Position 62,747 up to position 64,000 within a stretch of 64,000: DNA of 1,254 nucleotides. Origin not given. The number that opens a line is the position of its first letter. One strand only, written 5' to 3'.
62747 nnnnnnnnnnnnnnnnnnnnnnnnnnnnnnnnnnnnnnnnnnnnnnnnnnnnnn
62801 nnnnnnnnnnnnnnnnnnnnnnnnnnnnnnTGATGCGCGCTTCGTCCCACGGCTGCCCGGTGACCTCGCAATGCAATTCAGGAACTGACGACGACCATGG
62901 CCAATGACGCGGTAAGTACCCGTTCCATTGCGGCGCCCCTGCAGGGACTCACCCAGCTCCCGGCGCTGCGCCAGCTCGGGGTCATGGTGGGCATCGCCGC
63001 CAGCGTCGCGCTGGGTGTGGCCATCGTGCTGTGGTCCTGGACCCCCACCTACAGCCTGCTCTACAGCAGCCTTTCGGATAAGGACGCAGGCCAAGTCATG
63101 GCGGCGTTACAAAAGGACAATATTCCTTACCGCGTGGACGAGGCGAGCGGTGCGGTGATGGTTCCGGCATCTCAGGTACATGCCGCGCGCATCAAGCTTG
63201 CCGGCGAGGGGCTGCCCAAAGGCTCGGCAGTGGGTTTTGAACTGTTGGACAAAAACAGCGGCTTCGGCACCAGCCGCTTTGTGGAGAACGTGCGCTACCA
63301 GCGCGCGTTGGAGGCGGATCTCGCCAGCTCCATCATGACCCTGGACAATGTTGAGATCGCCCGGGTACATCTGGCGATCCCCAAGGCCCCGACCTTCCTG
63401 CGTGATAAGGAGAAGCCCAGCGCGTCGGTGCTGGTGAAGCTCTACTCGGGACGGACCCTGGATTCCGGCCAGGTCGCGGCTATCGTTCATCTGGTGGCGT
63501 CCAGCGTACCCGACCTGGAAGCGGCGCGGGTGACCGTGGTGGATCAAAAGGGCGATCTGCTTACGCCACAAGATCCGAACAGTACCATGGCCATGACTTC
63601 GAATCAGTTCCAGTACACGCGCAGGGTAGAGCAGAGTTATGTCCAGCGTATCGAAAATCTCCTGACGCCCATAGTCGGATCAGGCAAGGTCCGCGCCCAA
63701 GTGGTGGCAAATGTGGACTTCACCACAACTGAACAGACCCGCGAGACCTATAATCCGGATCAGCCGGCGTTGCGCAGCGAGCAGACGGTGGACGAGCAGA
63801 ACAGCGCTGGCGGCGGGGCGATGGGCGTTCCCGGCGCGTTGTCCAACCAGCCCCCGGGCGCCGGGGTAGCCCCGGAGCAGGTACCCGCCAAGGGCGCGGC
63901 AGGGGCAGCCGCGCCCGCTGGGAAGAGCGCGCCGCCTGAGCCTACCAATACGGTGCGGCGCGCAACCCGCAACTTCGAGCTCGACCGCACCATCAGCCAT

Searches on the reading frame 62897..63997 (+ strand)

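Call 51: search_protein_families(library=pfam, proteins=[window:62897-63997:+], max_evalue=0.00001)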
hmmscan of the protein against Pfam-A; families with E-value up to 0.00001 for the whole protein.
window:62897-63997:+ (367 aa): 2 families
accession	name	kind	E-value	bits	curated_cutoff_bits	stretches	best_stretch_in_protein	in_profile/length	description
PF01514.23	YscJ_FliF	-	1.2e-68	230.9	24.4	1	49-223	3-178/179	Secretory protein of YscJ/FliF family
PF08345.17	YscJ_FliF_C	-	4.4e-22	79.6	23.8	1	256-367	1-88/147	Flagellar M-ring protein C-terminal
